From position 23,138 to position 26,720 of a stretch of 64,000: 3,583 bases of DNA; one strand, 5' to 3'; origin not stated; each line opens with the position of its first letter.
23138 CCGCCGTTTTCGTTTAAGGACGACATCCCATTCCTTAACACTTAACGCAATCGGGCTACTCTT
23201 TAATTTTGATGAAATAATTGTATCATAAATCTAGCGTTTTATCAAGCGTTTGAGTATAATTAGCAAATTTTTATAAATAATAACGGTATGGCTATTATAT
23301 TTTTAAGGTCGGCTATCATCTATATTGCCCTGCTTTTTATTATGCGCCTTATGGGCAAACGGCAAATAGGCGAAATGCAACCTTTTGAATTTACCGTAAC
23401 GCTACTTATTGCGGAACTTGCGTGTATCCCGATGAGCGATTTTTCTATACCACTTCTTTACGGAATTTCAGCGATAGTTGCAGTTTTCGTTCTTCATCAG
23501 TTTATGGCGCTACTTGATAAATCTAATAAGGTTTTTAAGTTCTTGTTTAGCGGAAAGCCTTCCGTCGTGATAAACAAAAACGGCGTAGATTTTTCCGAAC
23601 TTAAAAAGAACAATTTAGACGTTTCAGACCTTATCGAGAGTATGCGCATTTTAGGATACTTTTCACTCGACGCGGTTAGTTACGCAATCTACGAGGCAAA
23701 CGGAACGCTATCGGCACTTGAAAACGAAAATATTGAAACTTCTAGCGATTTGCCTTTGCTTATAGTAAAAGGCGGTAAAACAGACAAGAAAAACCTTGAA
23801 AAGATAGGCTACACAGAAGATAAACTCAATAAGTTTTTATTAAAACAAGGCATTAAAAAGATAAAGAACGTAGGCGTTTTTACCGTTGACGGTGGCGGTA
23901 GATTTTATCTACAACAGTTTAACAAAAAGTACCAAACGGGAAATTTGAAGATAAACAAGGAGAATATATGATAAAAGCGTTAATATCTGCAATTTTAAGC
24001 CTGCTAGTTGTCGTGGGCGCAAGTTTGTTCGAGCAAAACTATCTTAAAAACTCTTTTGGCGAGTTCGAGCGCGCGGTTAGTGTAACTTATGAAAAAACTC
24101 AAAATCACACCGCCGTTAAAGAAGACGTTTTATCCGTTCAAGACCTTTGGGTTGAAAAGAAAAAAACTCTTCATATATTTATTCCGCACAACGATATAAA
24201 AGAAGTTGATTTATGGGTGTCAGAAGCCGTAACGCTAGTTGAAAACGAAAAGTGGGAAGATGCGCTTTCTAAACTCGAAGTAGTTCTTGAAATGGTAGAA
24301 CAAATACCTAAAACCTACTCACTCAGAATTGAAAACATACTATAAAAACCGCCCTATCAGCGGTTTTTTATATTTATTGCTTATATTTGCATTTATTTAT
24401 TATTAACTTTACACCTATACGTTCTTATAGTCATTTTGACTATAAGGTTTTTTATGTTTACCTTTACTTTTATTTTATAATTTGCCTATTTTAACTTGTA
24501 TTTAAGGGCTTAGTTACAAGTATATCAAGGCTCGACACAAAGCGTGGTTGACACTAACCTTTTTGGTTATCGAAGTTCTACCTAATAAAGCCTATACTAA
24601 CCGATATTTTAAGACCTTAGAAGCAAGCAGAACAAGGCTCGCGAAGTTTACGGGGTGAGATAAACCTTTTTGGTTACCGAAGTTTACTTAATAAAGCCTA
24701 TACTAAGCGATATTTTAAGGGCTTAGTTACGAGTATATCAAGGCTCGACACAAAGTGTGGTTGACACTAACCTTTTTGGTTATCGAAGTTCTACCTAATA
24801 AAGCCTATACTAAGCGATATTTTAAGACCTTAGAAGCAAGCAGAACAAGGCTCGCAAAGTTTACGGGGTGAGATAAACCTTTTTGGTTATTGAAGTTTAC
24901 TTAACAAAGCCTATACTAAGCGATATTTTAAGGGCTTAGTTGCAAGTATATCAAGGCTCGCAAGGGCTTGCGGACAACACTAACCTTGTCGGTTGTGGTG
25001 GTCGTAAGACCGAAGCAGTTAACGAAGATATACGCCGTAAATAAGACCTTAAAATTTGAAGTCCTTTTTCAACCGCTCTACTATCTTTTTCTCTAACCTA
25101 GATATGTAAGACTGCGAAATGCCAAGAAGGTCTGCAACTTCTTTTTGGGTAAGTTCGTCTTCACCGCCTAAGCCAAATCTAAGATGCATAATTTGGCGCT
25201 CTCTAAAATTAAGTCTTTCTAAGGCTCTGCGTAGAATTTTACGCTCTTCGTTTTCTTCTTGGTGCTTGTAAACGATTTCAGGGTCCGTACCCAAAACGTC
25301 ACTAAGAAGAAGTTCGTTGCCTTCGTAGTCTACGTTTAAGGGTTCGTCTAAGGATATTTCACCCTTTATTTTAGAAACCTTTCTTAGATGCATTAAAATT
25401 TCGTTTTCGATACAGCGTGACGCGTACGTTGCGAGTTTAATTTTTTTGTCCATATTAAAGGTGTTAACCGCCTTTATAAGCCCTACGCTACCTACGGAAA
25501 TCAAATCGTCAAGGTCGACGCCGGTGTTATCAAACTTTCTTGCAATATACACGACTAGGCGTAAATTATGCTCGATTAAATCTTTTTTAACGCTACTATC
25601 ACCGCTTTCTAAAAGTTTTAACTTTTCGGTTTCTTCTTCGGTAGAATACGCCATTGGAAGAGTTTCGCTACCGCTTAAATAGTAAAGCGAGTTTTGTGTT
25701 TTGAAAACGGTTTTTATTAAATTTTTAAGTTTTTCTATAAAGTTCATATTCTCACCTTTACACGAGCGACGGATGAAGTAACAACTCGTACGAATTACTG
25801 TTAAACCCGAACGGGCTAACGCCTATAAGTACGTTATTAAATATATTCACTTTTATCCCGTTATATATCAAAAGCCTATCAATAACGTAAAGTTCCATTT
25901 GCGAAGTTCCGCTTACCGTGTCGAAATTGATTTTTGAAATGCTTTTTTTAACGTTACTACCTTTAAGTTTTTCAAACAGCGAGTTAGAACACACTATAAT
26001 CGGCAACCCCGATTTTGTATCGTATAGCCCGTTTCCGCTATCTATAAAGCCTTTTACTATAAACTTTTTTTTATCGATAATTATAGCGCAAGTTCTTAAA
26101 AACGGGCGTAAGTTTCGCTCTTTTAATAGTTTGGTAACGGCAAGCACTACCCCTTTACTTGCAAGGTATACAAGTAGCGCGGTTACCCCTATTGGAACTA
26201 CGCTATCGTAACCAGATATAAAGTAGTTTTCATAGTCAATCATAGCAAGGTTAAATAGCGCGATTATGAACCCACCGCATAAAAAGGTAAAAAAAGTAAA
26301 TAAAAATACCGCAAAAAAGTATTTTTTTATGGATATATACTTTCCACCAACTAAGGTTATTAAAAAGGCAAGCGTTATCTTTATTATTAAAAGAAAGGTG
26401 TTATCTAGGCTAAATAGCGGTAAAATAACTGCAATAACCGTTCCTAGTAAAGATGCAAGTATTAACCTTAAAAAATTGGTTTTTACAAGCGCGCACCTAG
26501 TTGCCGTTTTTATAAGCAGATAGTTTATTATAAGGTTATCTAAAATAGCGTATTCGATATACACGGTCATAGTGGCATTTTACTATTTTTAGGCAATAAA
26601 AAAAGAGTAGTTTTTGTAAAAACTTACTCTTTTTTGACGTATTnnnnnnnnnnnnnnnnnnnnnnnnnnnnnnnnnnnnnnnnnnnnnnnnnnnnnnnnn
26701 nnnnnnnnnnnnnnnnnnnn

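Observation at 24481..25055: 575-bp alternating A-B-A-B-A tandem array of the element immediately 3' of sigE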

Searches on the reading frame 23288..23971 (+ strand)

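Call 49: search_protein_families(library=pfam, proteins=[window:23288-23971:+], max_evalue=0.00001)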
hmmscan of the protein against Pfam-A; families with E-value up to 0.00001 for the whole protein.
window:23288-23971:+ (227 aa): 1 family
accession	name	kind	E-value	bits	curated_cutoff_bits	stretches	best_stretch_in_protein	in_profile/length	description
PF04239.17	DUF421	-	7.3e-27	93.8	23.6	1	79-200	2-128/129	YetF C-terminal domain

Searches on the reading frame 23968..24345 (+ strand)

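Call 49: search_protein_families(library=pfam, proteins=[window:23968-24345:+], max_evalue=0.00001)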
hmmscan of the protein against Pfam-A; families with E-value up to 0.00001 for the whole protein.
window:23968-24345:+ (125 aa): 1 family
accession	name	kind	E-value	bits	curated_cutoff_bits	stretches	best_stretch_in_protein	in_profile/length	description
PF14276.11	DUF4363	-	2.4e-15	56.9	27.5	1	20-124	1-107/107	Domain of unknown function (DUF4363)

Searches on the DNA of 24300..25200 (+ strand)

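Call 5: search_rna_families(source=window, start=24300, end=25200, threshold=evalue, max_evalue=10, show_alignments=3)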
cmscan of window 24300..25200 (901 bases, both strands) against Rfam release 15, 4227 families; matches with E-value up to 10: 7.
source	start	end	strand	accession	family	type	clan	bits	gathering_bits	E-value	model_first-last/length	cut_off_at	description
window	24315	24375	+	RF00165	Corona_pk3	Cis-reg;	CL00117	21.6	35.6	0.089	1-61/61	no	Coronavirus 3' UTR pseudoknot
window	24340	24396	-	RF02891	AgrB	Gene; antisense;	-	20.2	40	1.1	1-84/84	no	ArsR-gov region gene B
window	24345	24400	-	RF02844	RefA9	Gene; antisense;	-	19.4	49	3.3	1-64/64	no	Enterococcus sRNA A9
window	24341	24371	+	RF02083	OrzO-P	Gene; antitoxin;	-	19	60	2.6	45-76/76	no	OrzO-P RNA antitoxin family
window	25024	25113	-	RF00401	SNORA20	Gene; snRNA; snoRNA; HACA-box;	CL00030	18.2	60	4.4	1-128/128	no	Small nucleolar RNA SNORA20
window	24443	24634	-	RF01578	RUF1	Gene; sRNA;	-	16.1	70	2.3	1-264/264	no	Plasmodium RNA of unkown function RUF1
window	24300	24373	+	RF00513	Trp_leader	Cis-reg; leader;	-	14.5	41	7.5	42-100/100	5'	Tryptophan operon leader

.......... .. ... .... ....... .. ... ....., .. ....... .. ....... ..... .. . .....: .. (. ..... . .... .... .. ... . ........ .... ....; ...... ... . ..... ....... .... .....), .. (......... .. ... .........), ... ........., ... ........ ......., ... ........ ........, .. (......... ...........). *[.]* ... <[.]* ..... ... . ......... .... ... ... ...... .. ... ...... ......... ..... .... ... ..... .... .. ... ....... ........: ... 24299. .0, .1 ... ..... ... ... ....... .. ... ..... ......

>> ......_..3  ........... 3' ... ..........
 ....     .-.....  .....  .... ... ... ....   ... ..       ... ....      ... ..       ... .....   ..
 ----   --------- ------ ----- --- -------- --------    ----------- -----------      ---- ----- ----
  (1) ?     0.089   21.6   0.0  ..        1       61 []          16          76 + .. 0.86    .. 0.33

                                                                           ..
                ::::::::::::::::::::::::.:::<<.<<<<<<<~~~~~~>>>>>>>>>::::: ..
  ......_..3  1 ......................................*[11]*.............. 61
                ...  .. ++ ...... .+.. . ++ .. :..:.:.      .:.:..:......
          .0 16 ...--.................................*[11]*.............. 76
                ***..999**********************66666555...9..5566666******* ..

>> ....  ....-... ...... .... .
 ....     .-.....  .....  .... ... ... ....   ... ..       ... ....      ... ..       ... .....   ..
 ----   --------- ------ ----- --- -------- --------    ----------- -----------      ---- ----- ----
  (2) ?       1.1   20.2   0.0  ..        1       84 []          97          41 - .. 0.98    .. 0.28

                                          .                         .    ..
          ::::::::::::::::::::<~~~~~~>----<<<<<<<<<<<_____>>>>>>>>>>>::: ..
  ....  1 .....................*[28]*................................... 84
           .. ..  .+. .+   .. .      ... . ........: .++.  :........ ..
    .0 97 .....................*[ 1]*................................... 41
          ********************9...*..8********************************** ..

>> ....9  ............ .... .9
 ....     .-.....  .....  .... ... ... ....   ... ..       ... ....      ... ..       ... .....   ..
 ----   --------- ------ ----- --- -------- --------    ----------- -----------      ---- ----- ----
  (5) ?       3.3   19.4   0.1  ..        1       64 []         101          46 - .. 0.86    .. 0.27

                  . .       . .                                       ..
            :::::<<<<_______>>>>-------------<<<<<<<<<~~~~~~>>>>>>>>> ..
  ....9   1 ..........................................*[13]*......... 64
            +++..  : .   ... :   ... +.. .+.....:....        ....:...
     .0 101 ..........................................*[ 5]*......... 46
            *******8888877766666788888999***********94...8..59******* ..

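Call 47: search_dna_similar(query=window:24481-25055:+, collection=plasmids, mode=distant, max_evalue=0.001, max_rows=10)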
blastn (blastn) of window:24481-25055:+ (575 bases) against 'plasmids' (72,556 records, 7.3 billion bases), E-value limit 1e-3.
No match.

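Call 48: search_dna_similar(query=window:24481-25055:+, collection=phages, mode=distant, max_evalue=0.001, max_rows=10)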
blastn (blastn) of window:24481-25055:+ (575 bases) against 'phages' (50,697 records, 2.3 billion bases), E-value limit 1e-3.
No match.
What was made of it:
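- Tried and rejected: Phage or plasmid origin. blastn in distant mode found no match (calls 47, 48).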

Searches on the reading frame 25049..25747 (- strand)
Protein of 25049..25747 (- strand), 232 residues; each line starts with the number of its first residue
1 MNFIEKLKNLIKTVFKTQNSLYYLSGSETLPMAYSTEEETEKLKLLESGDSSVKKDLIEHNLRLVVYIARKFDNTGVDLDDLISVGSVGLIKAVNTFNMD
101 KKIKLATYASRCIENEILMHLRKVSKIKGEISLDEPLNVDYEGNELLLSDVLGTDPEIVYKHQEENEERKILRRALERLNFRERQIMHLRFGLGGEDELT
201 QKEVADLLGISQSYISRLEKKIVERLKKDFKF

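Call 15: find_encoding_contigs(protein=window:25049-25747:-, flank=6000, max_places=10)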
Protein window:25049-25747:- (232 aa): 6 contigs read that carry it; 6 places shown.
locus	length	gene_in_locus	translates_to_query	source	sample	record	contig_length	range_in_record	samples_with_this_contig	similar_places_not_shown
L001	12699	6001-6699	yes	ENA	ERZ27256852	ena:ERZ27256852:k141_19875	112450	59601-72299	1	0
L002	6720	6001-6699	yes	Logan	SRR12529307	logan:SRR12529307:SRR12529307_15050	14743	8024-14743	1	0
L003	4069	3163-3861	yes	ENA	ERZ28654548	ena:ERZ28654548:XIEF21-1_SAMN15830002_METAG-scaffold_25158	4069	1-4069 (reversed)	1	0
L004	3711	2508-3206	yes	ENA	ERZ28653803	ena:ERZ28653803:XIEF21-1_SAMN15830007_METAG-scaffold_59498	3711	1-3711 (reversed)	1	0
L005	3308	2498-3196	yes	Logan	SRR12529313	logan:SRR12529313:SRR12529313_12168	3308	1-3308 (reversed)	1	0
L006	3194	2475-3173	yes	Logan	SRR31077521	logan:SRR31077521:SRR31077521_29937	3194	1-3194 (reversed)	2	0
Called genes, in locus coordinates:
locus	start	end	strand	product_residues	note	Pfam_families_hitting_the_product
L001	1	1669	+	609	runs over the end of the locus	PF01541:GIY-YIG, PF27096:UvrC_M, PF22920:UvrC_RNaseH, PF08459:UvrC_RNaseH_dom, PF12826:HHH_2, PF14520:HHH_5, PF00633:HHH (weak)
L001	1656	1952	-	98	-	-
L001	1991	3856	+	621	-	PF08497:Radical_SAM_N, PF04055:Radical_SAM (weak), PF11842:DUF3362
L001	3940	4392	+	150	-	PF22811:Zn_ribbon_NrdR, PF03477:ATP-cone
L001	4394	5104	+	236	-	-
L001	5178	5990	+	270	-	PF03419:Peptidase_U4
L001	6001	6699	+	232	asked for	PF04542:Sigma70_r2, PF04545:Sigma70_r4, PF01381:HTH_3 (weak)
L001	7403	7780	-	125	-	PF14276:DUF4363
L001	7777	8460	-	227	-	PF04239:DUF421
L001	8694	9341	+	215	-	PF07155:ECF-ribofla_trS, PF12822:ECF_trnsprt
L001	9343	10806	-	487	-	PF01943:Polysacc_synt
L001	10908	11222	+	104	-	PF01476:LysM, PF23473:LysM3_LYK4_5 (faint)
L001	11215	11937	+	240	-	PF18912:DZR_2 (weak), PF12773:DZR (faint), PF00156:Pribosyltran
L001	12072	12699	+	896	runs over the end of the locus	PF07517:SecA_DEAD, PF00270:DEAD (weak), PF01043:SecA_PP_bind, PF21090:P-loop_SecA, PF07516:SecA_SW, PF02810:SEC-C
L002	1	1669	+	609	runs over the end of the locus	PF01541:GIY-YIG, PF27096:UvrC_M, PF22920:UvrC_RNaseH, PF08459:UvrC_RNaseH_dom, PF12826:HHH_2, PF14520:HHH_5, PF00633:HHH (weak)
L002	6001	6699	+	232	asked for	PF04542:Sigma70_r2, PF04545:Sigma70_r4, PF01381:HTH_3 (weak)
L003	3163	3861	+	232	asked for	PF04542:Sigma70_r2, PF04545:Sigma70_r4, PF01381:HTH_3 (weak)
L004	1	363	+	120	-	?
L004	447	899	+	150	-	PF22811:Zn_ribbon_NrdR, PF03477:ATP-cone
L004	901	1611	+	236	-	-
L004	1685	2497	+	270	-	PF03419:Peptidase_U4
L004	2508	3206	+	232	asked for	PF04542:Sigma70_r2, PF04545:Sigma70_r4, PF01381:HTH_3 (weak)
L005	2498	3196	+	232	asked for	PF04542:Sigma70_r2, PF04545:Sigma70_r4, PF01381:HTH_3 (weak)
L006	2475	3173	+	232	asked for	PF04542:Sigma70_r2, PF04545:Sigma70_r4, PF01381:HTH_3 (weak)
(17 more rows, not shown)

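Call 33: find_homologous_proteins(query=window:25049-25747:-, max_evalue=1e-60)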
Query window:25049-25747:- (232 aa): 7994 proteins with E <= 1e-60 among 8000 candidates; the best 120 are listed.
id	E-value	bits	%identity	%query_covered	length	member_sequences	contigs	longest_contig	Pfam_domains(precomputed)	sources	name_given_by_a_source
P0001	2.7e-131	454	92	100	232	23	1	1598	PF01381.29,PF04545.23,PF04542.21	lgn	-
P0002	4.5e-127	440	93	93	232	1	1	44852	PF01381.29,PF04545.23,PF04542.21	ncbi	-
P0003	1.8e-126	438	90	100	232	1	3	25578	PF01381.29,PF04545.23,PF04542.21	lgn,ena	-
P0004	4.8e-126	437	89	100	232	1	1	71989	PF01381.29,PF04545.23,PF04542.21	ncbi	-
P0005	2.5e-124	431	88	100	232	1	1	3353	PF01381.29,PF04545.23,PF04542.21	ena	-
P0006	7.8e-124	429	88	99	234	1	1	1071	PF01381.29,PF04545.23,PF04542.21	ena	-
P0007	8.1e-124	429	88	100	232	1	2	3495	PF01381.29,PF04545.23,PF04542.21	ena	-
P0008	1.6e-123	428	88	99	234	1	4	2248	PF01381.29,PF04545.23,PF04542.21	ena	-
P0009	1.7e-123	428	89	99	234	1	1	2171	PF01381.29,PF04545.23,PF04542.21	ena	-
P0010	1.9e-123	428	88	100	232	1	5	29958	PF01381.29,PF04545.23,PF04542.21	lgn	-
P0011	6.1e-123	426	88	100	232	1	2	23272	PF01381.29,PF04545.23,PF04542.21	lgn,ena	-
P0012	7.6e-123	426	88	99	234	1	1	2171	PF01381.29,PF04545.23,PF04542.21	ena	-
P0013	2.5e-122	424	87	99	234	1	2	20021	PF01381.29,PF04545.23,PF04542.21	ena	-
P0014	4.7e-121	420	87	99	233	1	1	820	PF01381.29,PF04545.23,PF04542.21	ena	-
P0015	2.9e-120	418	87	100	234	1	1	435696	PF01381.29,PF04545.23,PF04542.21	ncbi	-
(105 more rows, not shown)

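Call 34: find_encoding_contigs(protein=P0004, flank=2500, max_places=2)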
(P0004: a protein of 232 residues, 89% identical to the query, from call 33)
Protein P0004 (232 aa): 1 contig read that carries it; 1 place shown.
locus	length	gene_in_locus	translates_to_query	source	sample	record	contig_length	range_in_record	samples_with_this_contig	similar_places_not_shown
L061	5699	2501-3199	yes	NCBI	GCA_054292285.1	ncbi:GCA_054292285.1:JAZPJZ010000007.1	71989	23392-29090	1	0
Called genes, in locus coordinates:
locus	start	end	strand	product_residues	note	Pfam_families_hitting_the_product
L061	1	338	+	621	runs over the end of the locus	PF08497:Radical_SAM_N, PF04055:Radical_SAM, PF11842:DUF3362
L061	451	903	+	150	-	PF22811:Zn_ribbon_NrdR, PF03477:ATP-cone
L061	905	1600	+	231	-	-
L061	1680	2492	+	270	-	PF03419:Peptidase_U4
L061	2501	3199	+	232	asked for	PF04542:Sigma70_r2, PF04545:Sigma70_r4, PF01381:HTH_3 (weak)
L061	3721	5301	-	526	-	PF00474:SSF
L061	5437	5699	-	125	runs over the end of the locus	PF14276:DUF4363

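Call 35: find_encoding_contigs(protein=P0003, flank=2500, max_places=2)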
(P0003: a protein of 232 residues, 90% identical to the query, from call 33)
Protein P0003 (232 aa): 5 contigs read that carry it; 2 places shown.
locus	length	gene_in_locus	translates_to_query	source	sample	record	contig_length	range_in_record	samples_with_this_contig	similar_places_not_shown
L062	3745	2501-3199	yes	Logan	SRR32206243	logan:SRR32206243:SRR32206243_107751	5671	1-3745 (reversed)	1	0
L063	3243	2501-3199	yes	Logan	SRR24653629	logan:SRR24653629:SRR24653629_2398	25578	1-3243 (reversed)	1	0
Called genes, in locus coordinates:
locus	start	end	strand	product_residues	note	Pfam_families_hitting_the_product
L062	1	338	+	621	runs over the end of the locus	PF08497:Radical_SAM_N, PF04055:Radical_SAM, PF11842:DUF3362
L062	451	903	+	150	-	PF22811:Zn_ribbon_NrdR, PF03477:ATP-cone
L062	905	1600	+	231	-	-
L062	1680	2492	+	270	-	PF03419:Peptidase_U4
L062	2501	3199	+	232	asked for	PF04542:Sigma70_r2, PF04545:Sigma70_r4, PF01381:HTH_3 (weak)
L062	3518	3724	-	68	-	PF12844:HTH_19, PF13560:HTH_31, PF13443:HTH_26 (weak), PF01381:HTH_3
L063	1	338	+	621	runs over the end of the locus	PF08497:Radical_SAM_N, PF04055:Radical_SAM, PF11842:DUF3362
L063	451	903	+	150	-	PF22811:Zn_ribbon_NrdR, PF03477:ATP-cone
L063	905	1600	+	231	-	-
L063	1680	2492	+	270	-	PF03419:Peptidase_U4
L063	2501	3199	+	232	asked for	PF04542:Sigma70_r2, PF04545:Sigma70_r4, PF01381:HTH_3 (weak)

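Call 36: find_encoding_contigs(protein=P0015, flank=2500, max_places=2)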
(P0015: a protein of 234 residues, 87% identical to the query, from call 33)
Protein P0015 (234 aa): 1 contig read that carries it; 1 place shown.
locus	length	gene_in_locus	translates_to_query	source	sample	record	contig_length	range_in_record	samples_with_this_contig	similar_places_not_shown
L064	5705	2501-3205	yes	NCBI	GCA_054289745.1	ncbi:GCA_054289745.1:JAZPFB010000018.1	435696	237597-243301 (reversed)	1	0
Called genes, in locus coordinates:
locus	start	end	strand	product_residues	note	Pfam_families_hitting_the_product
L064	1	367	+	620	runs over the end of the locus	PF08497:Radical_SAM_N, PF04055:Radical_SAM (weak), PF11842:DUF3362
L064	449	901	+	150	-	PF22811:Zn_ribbon_NrdR, PF03477:ATP-cone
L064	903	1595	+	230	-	-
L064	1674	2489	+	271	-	PF03419:Peptidase_U4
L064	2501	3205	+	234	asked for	PF04542:Sigma70_r2, PF04545:Sigma70_r4, PF01381:HTH_3 (weak)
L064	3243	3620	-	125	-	PF14276:DUF4363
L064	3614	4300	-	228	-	PF04239:DUF421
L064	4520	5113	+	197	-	PF07155:ECF-ribofla_trS, PF12822:ECF_trnsprt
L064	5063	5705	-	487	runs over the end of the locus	PF01943:Polysacc_synt, PF03023:MurJ (weak)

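Call 37: find_encoding_contigs(protein=P0010, flank=2500, max_places=2)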
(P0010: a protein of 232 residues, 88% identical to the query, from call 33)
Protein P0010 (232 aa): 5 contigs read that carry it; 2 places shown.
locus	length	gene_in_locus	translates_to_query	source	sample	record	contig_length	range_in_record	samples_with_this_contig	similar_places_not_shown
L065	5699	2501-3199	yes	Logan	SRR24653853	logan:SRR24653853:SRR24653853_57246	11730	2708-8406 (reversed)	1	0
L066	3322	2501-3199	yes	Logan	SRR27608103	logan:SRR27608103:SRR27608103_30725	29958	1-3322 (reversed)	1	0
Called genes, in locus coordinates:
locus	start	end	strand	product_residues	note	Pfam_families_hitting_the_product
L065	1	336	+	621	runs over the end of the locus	PF08497:Radical_SAM_N, PF04055:Radical_SAM (weak), PF11842:DUF3362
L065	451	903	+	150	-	PF22811:Zn_ribbon_NrdR, PF03477:ATP-cone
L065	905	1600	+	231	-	-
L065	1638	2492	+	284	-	PF03419:Peptidase_U4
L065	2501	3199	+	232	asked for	PF04542:Sigma70_r2, PF04545:Sigma70_r4, PF01381:HTH_3 (weak)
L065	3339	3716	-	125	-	PF14276:DUF4363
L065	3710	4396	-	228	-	PF04239:DUF421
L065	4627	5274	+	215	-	PF07155:ECF-ribofla_trS, PF12822:ECF_trnsprt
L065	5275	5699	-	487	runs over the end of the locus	PF01943:Polysacc_synt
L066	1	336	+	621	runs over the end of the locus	PF08497:Radical_SAM_N, PF04055:Radical_SAM (weak), PF11842:DUF3362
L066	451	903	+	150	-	PF22811:Zn_ribbon_NrdR, PF03477:ATP-cone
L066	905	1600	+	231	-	-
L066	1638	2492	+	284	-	PF03419:Peptidase_U4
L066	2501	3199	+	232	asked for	PF04542:Sigma70_r2, PF04545:Sigma70_r4, PF01381:HTH_3 (weak)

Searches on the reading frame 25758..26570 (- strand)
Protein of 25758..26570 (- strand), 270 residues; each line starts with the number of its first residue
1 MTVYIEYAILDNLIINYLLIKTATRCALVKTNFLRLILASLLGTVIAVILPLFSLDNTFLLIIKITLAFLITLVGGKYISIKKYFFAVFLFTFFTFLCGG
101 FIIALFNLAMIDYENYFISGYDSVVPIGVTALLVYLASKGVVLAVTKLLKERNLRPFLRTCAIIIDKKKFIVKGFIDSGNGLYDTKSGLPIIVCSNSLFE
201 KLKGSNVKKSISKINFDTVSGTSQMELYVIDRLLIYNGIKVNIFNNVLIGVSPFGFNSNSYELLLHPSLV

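Call 49: search_protein_families(library=pfam, proteins=[window:25758-26570:-], max_evalue=0.00001)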
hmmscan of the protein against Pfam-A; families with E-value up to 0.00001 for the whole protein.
window:25758-26570:- (270 aa): 1 family
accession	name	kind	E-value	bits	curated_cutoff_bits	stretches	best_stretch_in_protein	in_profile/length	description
PF03419.18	Peptidase_U4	-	4.3e-33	115.3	28.4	1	2-269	1-284/284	Sporulation factor SpoIIGA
